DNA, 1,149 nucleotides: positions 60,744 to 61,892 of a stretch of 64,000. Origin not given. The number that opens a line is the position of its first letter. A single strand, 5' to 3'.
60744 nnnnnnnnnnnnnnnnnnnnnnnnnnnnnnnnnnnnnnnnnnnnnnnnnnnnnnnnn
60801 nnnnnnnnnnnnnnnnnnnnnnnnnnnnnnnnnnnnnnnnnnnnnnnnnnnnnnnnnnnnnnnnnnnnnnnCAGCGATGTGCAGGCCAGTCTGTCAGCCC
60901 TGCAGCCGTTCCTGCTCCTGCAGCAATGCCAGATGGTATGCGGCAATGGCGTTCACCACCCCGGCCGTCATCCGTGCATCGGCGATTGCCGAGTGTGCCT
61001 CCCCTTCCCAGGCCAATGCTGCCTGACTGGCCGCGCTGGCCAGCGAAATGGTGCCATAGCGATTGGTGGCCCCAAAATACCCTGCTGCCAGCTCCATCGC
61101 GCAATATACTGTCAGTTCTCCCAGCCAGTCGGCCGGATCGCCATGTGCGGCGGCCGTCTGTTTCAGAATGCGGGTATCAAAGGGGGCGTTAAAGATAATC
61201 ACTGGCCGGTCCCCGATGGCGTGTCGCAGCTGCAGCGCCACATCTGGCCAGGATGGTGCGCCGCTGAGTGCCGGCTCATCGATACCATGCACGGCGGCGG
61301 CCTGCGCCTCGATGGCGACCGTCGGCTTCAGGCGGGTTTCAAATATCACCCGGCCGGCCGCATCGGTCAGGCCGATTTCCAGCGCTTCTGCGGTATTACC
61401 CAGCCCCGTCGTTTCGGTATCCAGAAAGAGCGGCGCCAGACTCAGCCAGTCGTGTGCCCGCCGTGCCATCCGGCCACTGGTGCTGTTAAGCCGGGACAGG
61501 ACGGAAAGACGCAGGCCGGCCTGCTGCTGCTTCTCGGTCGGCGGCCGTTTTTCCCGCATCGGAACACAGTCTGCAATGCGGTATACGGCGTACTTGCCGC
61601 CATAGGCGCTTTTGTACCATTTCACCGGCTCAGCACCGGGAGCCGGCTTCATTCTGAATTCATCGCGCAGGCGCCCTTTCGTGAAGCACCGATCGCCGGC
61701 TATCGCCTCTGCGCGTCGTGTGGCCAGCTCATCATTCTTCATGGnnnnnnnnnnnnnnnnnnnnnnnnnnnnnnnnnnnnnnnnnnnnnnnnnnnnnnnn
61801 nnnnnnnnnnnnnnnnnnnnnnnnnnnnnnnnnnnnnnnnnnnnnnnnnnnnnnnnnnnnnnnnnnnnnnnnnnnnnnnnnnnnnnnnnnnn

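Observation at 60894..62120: Small DNA-binding protein coupled to a DEDD exonuclease with a palindromic operator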

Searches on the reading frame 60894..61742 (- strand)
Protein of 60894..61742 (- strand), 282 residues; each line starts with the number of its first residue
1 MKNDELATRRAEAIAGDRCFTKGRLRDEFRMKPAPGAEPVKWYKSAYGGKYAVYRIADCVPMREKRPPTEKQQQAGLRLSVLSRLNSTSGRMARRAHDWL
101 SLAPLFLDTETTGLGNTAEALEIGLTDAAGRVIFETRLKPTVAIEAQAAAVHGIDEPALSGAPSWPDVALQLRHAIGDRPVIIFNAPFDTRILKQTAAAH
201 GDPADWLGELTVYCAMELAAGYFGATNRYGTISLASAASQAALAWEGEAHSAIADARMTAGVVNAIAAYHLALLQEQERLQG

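Call 3: search_protein_families(library=pfam, proteins=[window:60894-61742:-], max_evalue=0.1)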
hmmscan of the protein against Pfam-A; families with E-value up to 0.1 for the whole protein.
window:60894-61742:- (282 aa): 3 families
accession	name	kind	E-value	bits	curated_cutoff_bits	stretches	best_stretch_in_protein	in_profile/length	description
PF00929.31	RNase_T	-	6.6e-12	46.7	24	1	106-262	2-163/164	Exonuclease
PF16473.11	Rv2179c-like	-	3.6e-05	24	27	1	105-266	3-176/177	3'-5' exoribonuclease Rv2179c-like domain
PF23296.1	DUF7079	-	0.087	13.7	27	0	94-150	2-58/110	Domain of unknown function (DUF7079)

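Call 6: search_protein_families(library=ncbifam, proteins=[window:60894-61742:-], max_evalue=1)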
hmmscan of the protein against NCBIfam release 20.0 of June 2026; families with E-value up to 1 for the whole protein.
window:60894-61742:- (282 aa): 28 families (the best 25 are shown)
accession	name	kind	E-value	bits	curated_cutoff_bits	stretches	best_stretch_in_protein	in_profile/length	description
TIGR01406.1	dnaQ_proteo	equivalog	3.7e-12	46.3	222.7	1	106-223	4-128/231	DNA polymerase III subunit epsilon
NF004316.1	PRK05711.1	equivalog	6.1e-12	45.7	196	1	106-201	5-106/234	DNA polymerase III subunit epsilon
TIGR00573.1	dnaq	subfamily_domain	3.7e-11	42.9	71.5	1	107-271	12-178/217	exonuclease, DNA polymerase III, epsilon subunit family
NF005927.0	PRK07942.1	subfamily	8.4e-11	42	186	1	99-275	4-185/232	DNA polymerase III subunit epsilon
NF005907.0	PRK07883.1-5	equivalog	1.9e-09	36.5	454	1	106-266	32-191/584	DEDD exonuclease domain-containing protein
TIGR01407.1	dinG_rel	hypoth_equivalog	6e-08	31.4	547.7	1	107-262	5-157/889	putative DnaQ family exonuclease/DinG family helicase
NF005905.0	PRK07883.1-3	equivalog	1.1e-07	30.9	508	1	107-265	29-186/581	DEDD exonuclease domain-containing protein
NF001688.0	PRK00448.1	equivalog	1.6e-07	29.3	873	1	107-265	428-583/1445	PolC-type DNA polymerase III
NF004963.0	PRK06309.1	equivalog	2.1e-07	30.8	245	1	104-200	4-103/232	DNA polymerase III subunit epsilon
NF006601.0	PRK09145.1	equivalog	3.5e-07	29.8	189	1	106-260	33-191/207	3'-5' exonuclease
NF004719.0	PRK06063.1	equivalog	3.9e-07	29.3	389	1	107-266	21-176/331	DEDDh family exonuclease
NF005906.0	PRK07883.1-4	equivalog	7e-07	28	495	1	107-265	11-166/563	DEDD exonuclease domain-containing protein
NF005904.0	PRK07883.1-2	equivalog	9.3e-07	27.5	969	1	106-263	34-190/584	DEDD exonuclease domain-containing protein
NF005569.0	PRK07246.1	equivalog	2.3e-06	26.2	794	1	107-262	12-162/820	bifunctional DnaQ family exonuclease/ATP-dependent helicase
NF005937.0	PRK07983.1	equivalog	5.5e-06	25.7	202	1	107-266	5-150/220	exodeoxyribonuclease X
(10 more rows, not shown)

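Call 7: search_protein_families(library=phrogs, proteins=[window:60894-61742:-], max_evalue=0.1)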
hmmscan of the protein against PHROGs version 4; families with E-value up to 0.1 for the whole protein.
window:60894-61742:- (282 aa): 7 families
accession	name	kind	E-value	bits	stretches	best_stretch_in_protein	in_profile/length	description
phrog_25825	-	unknown function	3.2e-44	151.1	1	43-157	2-116/127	-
phrog_192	-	DNA, RNA and nucleotide metabolism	4.6e-35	122.7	1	94-269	98-273/397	DNA polymerase exonuclease subunit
phrog_29618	-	DNA, RNA and nucleotide metabolism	0.00014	22.5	1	101-222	30-149/306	exonuclease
phrog_14632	-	DNA, RNA and nucleotide metabolism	0.00022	21.1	1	107-195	87-179/380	DNA polymerase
phrog_17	-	DNA, RNA and nucleotide metabolism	0.0023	16.9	1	73-198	652-750/1445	DNA polymerase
phrog_2259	-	DNA, RNA and nucleotide metabolism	0.037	14.6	0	244-269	149-175/186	Rnase H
phrog_8783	-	unknown function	0.059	14.2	0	239-267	76-104/114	-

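Call 8: search_protein_families(library=padloc, proteins=[window:60894-61742:-], max_evalue=0.1)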
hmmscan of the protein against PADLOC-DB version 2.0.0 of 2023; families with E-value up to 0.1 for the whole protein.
window:60894-61742:- (282 aa): 4 families
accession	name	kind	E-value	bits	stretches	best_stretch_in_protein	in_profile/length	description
PDLC01247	DEDDh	-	6.6e-26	89.6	1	105-263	1-138/139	"CAS-I,CAS-II,CAS-III,CAS-IV,CAS-V,CAS-VI; associated"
PDLC05027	PDC-S48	-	3.4e-19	67.2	1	107-267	9-167/411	-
PDLC05028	PDC-S48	-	9.3e-11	38.9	1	96-265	12-178/512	-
PDLC00753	Effector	-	0.054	11.3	0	184-268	99-178/184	Exonuclease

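Call 26: find_homologous_proteins(query=window:60897-61742:-, max_evalue=0.001)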
Query window:60897-61742:- (282 aa): 374 proteins with E <= 0.001 among 6636 candidates; the best 120 are listed.
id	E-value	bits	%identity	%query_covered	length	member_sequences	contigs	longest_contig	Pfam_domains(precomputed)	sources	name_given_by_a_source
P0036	2.4e-179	612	98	100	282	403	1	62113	PF00929.32,PF16473.12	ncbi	ncbi:3'-5' exonuclease [Klebsiella pneumoniae]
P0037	6.0e-156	536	87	100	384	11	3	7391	PF00929.32,PF05016.22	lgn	-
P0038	2.1e-155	534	87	100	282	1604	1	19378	PF00929.32,PF16473.12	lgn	-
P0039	2.7e-155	534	86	100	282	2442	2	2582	PF00929.32,PF16473.12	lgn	-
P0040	2.4e-151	521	88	100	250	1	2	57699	-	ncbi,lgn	ncbi:3'-5' exonuclease [Salmonella enterica]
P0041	1.3e-147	508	84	100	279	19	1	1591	PF00929.32,PF16473.12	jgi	-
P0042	9.5e-147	506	80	100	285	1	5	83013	PF00929.32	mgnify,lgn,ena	mgnify:CR=1 FL=1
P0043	3.0e-146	504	81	98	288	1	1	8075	PF00929.32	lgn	-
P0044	1.7e-145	501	81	100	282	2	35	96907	PF00929.32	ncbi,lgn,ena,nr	ncbi:TPA: 3'-5' exonuclease [Citrobacter freundii]|nr:3'-5' exonuclease [Citrobacter freundii] HEM74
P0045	3.3e-143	494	79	100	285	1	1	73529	PF00929.32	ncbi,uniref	ncbi:3'-5' exonuclease [Enterobacter asburiae]|uniref:3'-5' exonuclease n=1 Tax=Enterobacter asburia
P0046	5.9e-143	493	79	100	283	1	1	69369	PF00929.32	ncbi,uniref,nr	ncbi:3'-5' exonuclease [Photorhabdus africana]|uniref:3'-5' exonuclease n=1 Tax=Photorhabdus african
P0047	3.5e-141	487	80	100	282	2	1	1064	PF00929.32,PF16473.12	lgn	-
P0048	1.5e-133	462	86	86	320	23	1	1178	PF00929.32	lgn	-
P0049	1.7e-132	459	74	99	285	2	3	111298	PF00929.32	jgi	jgi:DNA polymerase-3 subunit epsilon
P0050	3.6e-132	458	87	85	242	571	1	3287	PF00929.32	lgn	-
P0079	1.4e-115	403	68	95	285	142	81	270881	PF00929.32,PF16473.12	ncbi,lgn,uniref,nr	ncbi:3'-5' exonuclease [Salmonella enterica]|uniref:3'-5' exonuclease n=2 Tax=Salmonella enterica Ta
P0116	2.2e-106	373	62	98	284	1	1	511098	PF00929.32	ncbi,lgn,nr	ncbi:TPA: 3'-5' exonuclease [Klebsiella oxytoca]|nr:3'-5' exonuclease [Klebsiella oxytoca]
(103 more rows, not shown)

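Call 28: find_encoding_contigs(protein=P0079, flank=6000, max_places=4)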
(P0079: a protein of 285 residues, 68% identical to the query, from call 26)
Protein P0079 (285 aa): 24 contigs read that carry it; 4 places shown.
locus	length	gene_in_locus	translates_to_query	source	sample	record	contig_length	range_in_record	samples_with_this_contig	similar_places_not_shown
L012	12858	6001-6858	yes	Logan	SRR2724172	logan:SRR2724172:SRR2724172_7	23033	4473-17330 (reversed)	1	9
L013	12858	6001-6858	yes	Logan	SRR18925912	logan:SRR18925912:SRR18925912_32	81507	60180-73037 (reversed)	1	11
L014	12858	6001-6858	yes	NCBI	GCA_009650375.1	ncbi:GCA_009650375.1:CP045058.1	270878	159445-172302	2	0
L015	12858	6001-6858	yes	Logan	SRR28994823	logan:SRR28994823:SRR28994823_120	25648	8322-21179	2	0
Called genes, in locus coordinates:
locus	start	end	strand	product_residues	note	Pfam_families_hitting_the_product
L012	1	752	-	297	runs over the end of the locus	PF06029:AlkA_N (faint)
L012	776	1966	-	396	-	PF05977:MFS_3, PF07690:MFS_1, PF13347:MFS_2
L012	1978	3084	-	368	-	PF00899:ThiF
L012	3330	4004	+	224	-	PF12840:HTH_20, PF14947:HTH_45 (faint)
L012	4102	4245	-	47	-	-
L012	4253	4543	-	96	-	PF05016:ParE_toxin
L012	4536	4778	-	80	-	PF03693:ParD_antitoxin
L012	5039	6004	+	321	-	PF11740:KfrA_N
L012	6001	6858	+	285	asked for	PF00929:RNase_T, PF16473:Rv2179c-like (faint)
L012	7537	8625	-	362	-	-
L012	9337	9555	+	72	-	PF07362:CcdA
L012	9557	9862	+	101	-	PF01845:CcdB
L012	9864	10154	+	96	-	-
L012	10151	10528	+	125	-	-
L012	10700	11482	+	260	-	PF00589:Phage_integrase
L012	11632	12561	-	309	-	PF04754:Transposase_31, PF27070:HTH_Rpn_C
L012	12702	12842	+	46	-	-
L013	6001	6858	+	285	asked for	PF00929:RNase_T, PF16473:Rv2179c-like (faint)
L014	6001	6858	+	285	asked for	PF00929:RNase_T, PF16473:Rv2179c-like (faint)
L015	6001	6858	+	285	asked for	PF00929:RNase_T, PF16473:Rv2179c-like (faint)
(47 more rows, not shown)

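Call 29: find_encoding_contigs(protein=P0116, flank=6000, max_places=2)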
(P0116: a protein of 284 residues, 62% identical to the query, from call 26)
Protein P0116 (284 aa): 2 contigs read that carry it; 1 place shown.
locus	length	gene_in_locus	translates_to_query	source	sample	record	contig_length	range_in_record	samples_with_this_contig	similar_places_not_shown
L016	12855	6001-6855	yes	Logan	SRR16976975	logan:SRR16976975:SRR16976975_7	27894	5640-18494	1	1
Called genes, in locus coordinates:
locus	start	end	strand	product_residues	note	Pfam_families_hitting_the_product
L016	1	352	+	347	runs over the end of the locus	-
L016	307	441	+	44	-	-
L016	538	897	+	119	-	-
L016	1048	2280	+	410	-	PF13729:TraF_2, PF11751:PorP_SprF (weak)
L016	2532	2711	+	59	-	-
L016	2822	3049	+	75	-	-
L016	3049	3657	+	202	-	PF13392:HNH_3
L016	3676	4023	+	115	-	PF02082:Rrf2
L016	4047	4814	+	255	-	-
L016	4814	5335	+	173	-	-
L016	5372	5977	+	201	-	PF11140:DUF2913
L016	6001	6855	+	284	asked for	PF00929:RNase_T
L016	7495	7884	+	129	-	-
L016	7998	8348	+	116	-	-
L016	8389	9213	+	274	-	PF01867:Cas_Cas1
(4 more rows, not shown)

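Call 37: search_solved_structures(query=window:60897-61742:-, max_evalue=0.01, show_alignments=2)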
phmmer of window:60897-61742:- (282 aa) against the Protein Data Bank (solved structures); distinct sequences matched with E-value up to 0.01: 5.
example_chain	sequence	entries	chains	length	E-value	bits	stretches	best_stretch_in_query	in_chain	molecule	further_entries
1j53_A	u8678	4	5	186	9.8e-05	25.1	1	105-192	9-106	DNA polymerase III, epsilon chain | DNA polymerase III epsilon subunit | DNA POLYMERASE III SUBUNIT EPSILON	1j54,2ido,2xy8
2gui_A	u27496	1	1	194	0.0001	25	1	105-192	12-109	DNA polymerase III epsilon subunit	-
5fku_D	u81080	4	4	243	0.00012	24.7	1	105-193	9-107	DNA POLYMERASE III SUBUNIT EPSILON | DNA POLYMERASE III EPSILON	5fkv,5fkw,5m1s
2p1j_A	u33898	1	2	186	0.00014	24.6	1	106-206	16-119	DNA polymerase III polC-type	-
4fzx_C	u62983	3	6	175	0.0015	21.2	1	106-196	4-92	Exodeoxyribonuclease 10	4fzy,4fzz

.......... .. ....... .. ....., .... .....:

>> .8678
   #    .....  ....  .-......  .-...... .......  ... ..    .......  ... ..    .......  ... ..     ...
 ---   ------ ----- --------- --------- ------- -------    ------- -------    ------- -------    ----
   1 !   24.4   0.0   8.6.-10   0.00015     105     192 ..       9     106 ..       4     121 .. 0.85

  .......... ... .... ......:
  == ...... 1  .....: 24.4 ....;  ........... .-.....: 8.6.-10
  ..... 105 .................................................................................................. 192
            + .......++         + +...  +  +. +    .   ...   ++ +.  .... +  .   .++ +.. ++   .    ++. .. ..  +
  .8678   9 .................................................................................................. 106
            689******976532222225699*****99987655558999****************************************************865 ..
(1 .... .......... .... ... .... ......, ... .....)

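Call 42: search_protein_representatives(protein=window:60897-61742:-)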
Query: 282 residues. Proteins with E-value up to 0.001 (for the whole library): 6231; up to 1e-10: 2331; up to 1e-30: 103. The best 150 are listed.
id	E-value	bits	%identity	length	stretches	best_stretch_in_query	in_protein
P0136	1.3e-103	362.4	85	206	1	1-196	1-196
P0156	2.5e-79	282.8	50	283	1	1-273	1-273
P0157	4.9e-78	278.6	51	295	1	6-277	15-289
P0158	2.1e-75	269.9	50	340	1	4-268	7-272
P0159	1.1e-73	264.3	85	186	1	43-191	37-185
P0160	1.4e-71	257.3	48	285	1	3-273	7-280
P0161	6.4e-71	255.2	48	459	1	9-267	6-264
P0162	1.3e-65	237.9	45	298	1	16-276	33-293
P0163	2.2e-64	233.8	46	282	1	4-269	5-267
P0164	2.0e-62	227.4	56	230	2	149-268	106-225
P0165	2.3e-62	227.1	43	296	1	5-280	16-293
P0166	7.1e-62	225.6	46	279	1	17-270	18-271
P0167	1.6e-61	224.4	44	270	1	19-273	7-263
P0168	5.7e-61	222.6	45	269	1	6-267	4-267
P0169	3.3e-59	216.8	47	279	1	19-267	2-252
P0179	2.0e-48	181.5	52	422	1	78-276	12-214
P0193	1.5e-43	165.5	49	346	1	95-267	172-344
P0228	3.2e-35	138.2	44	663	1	90-268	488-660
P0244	6.2e-32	127.4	48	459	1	87-267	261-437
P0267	3.2e-29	118.5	36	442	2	96-270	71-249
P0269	4.9e-29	117.9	38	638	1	92-266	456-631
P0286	1.8e-27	112.8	40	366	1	94-271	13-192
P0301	2.6e-26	108.9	41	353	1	94-268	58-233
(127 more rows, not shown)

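Call 53: predict_structure(alignment_id=A3)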
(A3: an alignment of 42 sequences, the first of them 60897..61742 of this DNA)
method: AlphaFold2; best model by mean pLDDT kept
length: 282 residues; sequences in the alignment: 42
mean_pLDDT: 96.6   pTM: 0.86
mean pLDDT of the five models: 96.6, 96.5, 96.5, 95.3, 95.2
residues with pLDDT >= 90: 271; 70-90: 11; 50-70: 0; < 50: 0
segments of 3 or more residues with pLDDT < 50: none
pLDDT, mean of each block of 10 residues (from residue 1): 89 97 96 98 94 98 94 98 98 99 98 98 98 98 97 96 97 98 98 98 96 98 96 97 88 97 99 98 94
secondary structure, 60 per line:
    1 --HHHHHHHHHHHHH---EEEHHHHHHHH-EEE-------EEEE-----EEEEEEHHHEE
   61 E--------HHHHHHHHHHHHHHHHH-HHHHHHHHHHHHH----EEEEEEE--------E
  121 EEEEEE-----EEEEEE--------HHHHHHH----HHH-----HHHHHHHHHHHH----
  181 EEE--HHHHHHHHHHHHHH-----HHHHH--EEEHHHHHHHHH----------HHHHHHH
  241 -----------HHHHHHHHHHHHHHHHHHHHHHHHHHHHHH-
elements in order: H3-15 E19-21 H22-29 E31-33 E41-44 E50-55 E59-61 H70-86 H88-100 E105-111 E120-126 E132-137 H146-152 H165-176 E181-183 H186-199 H205-209 E212-214 H215-223 H234-240 H252-281

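Call 56: fold_search(model_id=the predicted structure, library=pdb)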
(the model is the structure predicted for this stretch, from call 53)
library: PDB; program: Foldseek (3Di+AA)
matches with E <= 10: 381; with E <= 0.001: 201
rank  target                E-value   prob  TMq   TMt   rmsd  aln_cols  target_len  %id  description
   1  2gui                  2.7e-08  1.00  0.50  0.78   3.0       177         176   24  Structure and Function of Cyclized Versions of the Proofreading Exonuclease Subunit of E. coli DNA Polymerase III (released 2007-03-13)
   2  2ido_C                6.3e-08  1.00  0.50  0.78   3.0       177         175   24  Structure of the E. coli Pol III epsilon-Hot proofreading complex (released 2006-11-14)
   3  4fzx_C                8.8e-08  1.00  0.46  0.75   6.8       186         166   22  Exonuclease X in complex with 3' overhanging duplex DNA (released 2013-07-03)
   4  2ido_A                1.2e-07  1.00  0.51  0.81   2.7       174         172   25  Structure of the E. coli Pol III epsilon-Hot proofreading complex (released 2006-11-14)
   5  1j53                  1.3e-07  1.00  0.50  0.79   2.9       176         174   24  Structure of the N-terminal Exonuclease Domain of the Epsilon Subunit of E.coli DNA Polymerase III at pH 8.5 (released 2002-10-16)
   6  9qrn_A                1.4e-07  1.00  0.47  0.13   4.0       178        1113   22  DNA polymerase without DNA or inhibitor (released 2025-09-24)
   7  9ii8_A                1.6e-07  1.00  0.46  0.16   3.7       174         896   21  Crystal structure of Staphylococcus aureus DinG protein in complex with ssDNA (released 2025-06-25)
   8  9qpc_A                1.8e-07  1.00  0.47  0.12   4.0       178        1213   22  DNA polymerase with inhibitor (released 2025-09-24)
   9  8zef_A                1.9e-07  1.00  0.46  0.16   3.8       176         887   22  Crystal structure of Staphylococcus aureus DinG protein in complex with ssDNA and Ca2+ (released 2025-05-21)
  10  8h2f                  2.1e-07  1.00  0.49  0.78   3.3       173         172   21  Crystal structure of DnaQ domain in complex witn TMP of Streptococcus thermophilus strain DGCC 7710 (released 2023-09-13)
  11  5fkv_D                2.2e-07  1.00  0.50  0.63   3.0       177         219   24  cryo-EM structure of the E. coli replicative DNA polymerase complex bound to DNA (DNA polymerase III alpha, beta, epsi (released 2015-11-25)
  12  8h18                  4.1e-07  1.00  0.48  0.76   3.6       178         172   21  Crystal structure of DnaQ domain of Streptococcus thermophilus strain DGCC 7710 (released 2023-09-13)
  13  3v9u_D                5.4e-07  1.00  0.44  0.57   5.1       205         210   20  Crystal structure of RNase T in complex with a preferred ssDNA (AAT) with two Mg in the active site (released 2012-07-11)
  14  3ngy_B                6.4e-07  1.00  0.44  0.59   4.9       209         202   20  Crystal structure of RNase T (E92G mutant) (released 2011-02-16)
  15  3v9x_B                6.8e-07  1.00  0.44  0.57   5.0       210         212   20  Crystal structure of RNase T in complex with a preferred ssDNA (AAA) with two Mg in the active site (released 2012-07-11)
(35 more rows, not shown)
